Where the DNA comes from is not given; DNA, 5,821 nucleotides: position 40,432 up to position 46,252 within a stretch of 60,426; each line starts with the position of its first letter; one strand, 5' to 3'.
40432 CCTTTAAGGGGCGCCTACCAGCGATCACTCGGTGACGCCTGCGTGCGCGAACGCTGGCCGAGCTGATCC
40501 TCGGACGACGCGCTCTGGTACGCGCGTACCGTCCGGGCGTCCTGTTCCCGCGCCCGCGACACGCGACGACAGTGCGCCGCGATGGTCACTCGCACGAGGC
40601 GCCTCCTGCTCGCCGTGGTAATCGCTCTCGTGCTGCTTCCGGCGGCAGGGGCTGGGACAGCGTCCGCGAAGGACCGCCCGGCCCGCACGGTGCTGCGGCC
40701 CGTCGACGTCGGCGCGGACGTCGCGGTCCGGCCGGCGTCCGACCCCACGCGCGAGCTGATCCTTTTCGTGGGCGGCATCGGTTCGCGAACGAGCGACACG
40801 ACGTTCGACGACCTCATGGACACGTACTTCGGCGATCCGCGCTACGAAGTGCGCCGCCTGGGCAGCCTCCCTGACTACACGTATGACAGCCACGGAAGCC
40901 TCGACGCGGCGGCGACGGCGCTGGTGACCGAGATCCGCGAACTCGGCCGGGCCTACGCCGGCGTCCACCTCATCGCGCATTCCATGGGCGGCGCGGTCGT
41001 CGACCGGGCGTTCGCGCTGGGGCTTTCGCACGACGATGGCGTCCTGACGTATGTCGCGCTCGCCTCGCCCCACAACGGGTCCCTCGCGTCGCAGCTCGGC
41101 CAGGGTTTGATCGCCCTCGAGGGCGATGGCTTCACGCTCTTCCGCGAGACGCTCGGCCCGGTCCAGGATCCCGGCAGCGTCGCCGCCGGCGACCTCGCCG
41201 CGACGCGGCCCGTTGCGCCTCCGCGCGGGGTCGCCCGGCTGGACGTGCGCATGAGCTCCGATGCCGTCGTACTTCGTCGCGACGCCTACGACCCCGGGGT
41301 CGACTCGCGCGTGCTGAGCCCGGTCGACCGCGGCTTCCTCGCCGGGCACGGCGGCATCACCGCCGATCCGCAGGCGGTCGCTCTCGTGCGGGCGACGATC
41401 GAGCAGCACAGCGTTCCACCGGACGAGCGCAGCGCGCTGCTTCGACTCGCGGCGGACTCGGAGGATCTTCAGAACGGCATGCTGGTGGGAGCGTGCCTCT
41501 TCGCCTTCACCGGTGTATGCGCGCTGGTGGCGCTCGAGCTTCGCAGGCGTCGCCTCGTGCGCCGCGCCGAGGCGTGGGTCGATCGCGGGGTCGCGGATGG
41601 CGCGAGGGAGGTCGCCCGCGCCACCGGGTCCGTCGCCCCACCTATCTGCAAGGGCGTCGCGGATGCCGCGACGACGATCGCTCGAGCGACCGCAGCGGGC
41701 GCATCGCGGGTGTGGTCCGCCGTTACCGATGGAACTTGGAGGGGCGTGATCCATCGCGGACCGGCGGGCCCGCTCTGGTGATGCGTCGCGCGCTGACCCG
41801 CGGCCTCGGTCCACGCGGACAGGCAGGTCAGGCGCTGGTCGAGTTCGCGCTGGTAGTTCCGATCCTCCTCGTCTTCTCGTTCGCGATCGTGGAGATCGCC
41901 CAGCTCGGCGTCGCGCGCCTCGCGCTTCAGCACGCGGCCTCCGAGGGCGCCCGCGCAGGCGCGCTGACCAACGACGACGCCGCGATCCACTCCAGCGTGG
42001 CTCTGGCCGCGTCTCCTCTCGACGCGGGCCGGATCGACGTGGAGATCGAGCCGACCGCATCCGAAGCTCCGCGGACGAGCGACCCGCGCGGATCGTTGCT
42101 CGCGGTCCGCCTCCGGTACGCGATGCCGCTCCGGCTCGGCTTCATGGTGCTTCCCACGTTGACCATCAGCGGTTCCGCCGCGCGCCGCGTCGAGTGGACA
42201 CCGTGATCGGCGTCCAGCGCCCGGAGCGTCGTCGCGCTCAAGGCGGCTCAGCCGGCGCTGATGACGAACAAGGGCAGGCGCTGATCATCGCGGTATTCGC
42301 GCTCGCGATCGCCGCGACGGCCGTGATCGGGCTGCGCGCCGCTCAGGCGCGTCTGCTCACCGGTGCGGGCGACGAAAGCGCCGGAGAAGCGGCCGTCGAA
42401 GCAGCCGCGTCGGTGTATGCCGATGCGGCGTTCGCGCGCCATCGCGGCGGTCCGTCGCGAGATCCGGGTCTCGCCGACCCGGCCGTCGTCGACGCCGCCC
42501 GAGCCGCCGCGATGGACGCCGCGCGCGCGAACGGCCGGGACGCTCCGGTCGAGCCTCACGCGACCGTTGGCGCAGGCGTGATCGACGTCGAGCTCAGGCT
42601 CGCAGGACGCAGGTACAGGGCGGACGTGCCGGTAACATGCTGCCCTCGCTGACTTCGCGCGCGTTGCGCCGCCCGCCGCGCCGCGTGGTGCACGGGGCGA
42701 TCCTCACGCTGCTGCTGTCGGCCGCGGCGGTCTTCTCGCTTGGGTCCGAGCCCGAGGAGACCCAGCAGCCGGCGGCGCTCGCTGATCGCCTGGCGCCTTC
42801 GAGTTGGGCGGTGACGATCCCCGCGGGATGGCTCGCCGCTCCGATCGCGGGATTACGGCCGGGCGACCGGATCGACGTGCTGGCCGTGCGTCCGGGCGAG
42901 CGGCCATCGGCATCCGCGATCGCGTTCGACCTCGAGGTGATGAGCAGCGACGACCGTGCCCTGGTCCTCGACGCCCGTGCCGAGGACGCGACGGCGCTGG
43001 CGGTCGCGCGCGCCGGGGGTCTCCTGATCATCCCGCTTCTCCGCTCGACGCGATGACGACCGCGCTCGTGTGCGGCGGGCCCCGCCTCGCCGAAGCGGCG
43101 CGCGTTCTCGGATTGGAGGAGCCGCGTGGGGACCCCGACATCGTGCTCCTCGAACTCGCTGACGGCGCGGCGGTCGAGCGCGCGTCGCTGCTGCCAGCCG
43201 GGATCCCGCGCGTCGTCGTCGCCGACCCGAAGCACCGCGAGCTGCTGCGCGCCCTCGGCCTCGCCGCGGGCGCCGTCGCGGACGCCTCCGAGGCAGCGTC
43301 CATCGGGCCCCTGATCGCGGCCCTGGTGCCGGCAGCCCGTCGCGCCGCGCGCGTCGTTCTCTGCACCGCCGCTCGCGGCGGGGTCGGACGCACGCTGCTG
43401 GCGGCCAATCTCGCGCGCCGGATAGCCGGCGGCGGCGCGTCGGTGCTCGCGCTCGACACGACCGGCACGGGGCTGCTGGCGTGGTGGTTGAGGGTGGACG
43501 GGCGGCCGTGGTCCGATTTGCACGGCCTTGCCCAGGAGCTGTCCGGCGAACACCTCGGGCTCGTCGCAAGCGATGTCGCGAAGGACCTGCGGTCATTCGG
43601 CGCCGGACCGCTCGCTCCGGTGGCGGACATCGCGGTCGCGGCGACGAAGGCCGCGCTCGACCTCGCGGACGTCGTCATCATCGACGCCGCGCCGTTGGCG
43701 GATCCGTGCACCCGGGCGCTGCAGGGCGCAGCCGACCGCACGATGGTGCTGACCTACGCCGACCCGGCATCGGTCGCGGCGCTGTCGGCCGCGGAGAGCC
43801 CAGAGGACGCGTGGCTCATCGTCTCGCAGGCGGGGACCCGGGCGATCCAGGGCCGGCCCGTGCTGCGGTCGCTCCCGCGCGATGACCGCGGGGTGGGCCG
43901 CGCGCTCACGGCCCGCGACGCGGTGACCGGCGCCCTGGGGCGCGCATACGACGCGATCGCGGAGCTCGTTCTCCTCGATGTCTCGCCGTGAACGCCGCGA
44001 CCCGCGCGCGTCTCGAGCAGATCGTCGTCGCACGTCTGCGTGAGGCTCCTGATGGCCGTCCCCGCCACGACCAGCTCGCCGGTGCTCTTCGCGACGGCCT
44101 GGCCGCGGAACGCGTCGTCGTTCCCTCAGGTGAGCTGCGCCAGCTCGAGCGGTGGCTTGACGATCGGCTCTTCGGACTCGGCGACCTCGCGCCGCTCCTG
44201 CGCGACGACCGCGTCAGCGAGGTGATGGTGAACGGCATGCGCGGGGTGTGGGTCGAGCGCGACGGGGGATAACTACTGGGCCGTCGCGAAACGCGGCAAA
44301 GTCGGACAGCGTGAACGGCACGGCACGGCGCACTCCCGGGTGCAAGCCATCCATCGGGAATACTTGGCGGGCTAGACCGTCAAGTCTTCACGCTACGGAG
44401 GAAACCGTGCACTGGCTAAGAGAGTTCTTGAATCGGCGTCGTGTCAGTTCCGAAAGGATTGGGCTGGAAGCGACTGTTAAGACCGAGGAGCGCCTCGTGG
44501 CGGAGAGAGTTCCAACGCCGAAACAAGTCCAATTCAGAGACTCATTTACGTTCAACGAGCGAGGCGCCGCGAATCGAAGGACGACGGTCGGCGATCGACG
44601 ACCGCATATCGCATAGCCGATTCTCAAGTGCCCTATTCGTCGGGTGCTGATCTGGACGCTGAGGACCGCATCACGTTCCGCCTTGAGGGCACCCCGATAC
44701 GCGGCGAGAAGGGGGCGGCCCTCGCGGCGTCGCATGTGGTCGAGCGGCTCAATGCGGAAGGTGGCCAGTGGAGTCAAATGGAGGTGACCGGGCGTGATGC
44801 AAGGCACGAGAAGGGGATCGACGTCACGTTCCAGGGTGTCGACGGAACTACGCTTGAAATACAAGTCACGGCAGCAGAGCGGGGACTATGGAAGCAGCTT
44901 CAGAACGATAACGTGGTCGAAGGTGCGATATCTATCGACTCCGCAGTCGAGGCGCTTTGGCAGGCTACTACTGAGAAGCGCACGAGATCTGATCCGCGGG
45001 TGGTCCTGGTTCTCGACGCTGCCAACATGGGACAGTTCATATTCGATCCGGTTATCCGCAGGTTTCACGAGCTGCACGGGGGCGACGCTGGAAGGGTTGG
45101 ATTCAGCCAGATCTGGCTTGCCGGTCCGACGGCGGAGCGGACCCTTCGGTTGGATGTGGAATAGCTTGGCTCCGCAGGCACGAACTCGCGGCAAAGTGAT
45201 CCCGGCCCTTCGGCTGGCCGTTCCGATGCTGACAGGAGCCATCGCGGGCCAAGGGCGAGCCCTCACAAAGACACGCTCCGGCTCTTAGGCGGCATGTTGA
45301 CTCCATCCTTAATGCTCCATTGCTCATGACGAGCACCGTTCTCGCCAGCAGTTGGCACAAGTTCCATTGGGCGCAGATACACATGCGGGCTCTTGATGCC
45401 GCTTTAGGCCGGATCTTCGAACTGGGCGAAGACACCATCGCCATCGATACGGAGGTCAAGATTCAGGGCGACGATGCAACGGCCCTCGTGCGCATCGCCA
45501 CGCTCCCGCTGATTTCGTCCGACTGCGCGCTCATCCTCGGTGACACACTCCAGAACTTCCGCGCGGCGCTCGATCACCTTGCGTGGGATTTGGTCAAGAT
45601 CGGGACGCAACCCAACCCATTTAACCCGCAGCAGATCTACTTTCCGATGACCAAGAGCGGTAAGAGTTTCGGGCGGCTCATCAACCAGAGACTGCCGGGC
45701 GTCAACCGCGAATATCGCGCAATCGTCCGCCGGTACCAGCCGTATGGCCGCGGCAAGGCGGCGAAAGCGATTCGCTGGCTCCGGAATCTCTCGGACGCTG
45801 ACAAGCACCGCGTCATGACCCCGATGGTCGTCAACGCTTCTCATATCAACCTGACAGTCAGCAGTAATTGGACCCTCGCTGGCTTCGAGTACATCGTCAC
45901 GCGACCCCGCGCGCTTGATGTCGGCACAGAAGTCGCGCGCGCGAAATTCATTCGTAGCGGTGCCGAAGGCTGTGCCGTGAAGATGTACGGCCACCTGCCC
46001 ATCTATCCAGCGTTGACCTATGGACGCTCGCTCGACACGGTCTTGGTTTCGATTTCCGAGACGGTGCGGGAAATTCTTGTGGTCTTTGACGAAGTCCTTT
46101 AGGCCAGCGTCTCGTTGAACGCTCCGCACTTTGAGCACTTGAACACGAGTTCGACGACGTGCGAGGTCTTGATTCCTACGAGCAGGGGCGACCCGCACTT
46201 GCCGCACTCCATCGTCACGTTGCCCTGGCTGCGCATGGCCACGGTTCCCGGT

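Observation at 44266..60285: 16.0-kb casposon: Cas1 + family B polymerase + HNH, bounded by about 50-bp TIRs and a 14-bp target-site duplication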

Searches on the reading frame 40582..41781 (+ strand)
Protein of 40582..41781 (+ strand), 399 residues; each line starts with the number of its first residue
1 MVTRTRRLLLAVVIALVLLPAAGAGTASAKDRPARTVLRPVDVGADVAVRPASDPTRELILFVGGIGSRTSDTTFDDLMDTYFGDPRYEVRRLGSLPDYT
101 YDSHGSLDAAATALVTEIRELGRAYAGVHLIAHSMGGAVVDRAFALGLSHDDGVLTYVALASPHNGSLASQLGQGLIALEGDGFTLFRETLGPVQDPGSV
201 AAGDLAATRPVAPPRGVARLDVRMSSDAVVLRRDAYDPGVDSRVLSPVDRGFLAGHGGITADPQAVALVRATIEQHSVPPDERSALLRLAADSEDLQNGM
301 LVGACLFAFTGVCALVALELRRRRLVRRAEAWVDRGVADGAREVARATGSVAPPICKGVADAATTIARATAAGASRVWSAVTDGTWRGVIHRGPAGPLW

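Call 69: search_protein_families(library=pfam, proteins=[window:40582-41781:+], max_evalue=0.001)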
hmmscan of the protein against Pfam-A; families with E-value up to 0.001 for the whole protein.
window:40582-41781:+ (399 aa): 2 families
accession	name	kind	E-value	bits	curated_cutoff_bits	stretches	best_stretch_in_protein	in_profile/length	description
PF07819.20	PGAP1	-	4.9e-05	23.6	24.3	1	125-168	90-133/233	PGAP1-like alpha/beta domain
PF02089.21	Palm_thioest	-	0.00027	21.2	26.8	1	97-168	44-114/254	Palmitoyl protein thioesterase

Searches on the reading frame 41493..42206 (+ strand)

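Call 69: search_protein_families(library=pfam, proteins=[window:41493-42206:+], max_evalue=0.001)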
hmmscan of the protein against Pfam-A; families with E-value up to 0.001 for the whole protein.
window:41493-42206:+ (237 aa): 2 families
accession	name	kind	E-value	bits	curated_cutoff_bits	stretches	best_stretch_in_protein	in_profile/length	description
PF07811.17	TadE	-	1.1e-11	45.1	22.9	1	112-154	1-43/43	TadE-like protein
PF13400.11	Tad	-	3.1e-05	24.6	22.3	1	112-157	1-45/47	Putative Flp pilus-assembly TadE/G-like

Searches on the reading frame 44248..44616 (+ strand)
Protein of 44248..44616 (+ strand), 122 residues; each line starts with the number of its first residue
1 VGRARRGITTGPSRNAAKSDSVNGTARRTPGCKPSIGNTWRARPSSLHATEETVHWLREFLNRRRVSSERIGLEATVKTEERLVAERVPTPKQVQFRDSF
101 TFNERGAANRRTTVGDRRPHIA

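Call 6: search_protein_families(library=pfam, proteins=[window:44248-44616:+], max_evalue=0.01)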
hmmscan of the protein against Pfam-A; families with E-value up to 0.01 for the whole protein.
window:44248-44616:+ (122 aa): 0 families

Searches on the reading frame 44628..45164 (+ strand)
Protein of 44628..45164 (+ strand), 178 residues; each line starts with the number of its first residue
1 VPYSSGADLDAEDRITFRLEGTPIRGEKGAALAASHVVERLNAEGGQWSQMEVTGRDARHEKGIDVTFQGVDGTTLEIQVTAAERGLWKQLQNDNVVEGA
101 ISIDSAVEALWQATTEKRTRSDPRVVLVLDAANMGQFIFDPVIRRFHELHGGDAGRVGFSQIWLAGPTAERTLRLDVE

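Call 6: search_protein_families(library=pfam, proteins=[window:44628-45164:+], max_evalue=0.01)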
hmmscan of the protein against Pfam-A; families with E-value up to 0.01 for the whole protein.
window:44628-45164:+ (178 aa): 0 families

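Call 40: search_protein_families(library=phrogs, proteins=[window:44628-45164:+], max_evalue=0.01)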
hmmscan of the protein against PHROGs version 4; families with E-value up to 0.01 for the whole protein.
window:44628-45164:+ (178 aa): 0 families

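Call 104: search_protein_families(library=padloc, proteins=[window:44628-45164:+], max_evalue=0.01)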
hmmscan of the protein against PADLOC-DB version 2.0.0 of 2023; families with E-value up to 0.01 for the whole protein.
window:44628-45164:+ (178 aa): 0 families

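Call 105: search_protein_families(library=ncbifam, proteins=[window:44628-45164:+], max_evalue=0.01)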
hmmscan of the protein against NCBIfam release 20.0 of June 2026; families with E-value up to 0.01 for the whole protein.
window:44628-45164:+ (178 aa): 0 families

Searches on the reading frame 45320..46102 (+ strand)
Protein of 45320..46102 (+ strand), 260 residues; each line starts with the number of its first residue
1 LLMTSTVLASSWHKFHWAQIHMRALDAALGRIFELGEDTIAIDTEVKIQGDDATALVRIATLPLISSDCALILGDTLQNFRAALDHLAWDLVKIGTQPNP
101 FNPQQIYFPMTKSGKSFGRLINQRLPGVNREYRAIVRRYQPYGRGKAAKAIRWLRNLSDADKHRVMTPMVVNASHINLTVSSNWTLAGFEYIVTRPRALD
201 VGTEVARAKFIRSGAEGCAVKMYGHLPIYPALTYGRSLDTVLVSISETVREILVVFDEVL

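Call 6: search_protein_families(library=pfam, proteins=[window:45320-46102:+], max_evalue=0.01)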
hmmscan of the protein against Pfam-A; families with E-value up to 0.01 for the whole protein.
window:45320-46102:+ (260 aa): 0 families

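Call 40: search_protein_families(library=phrogs, proteins=[window:45320-46102:+], max_evalue=0.01)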
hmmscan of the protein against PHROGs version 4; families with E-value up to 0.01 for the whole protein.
window:45320-46102:+ (260 aa): 0 families

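Call 104: search_protein_families(library=padloc, proteins=[window:45320-46102:+], max_evalue=0.01)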
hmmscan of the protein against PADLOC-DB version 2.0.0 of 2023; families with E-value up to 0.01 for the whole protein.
window:45320-46102:+ (260 aa): 0 families

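Call 105: search_protein_families(library=ncbifam, proteins=[window:45320-46102:+], max_evalue=0.01)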
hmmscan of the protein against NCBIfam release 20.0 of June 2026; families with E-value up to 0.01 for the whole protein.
window:45320-46102:+ (260 aa): 0 families
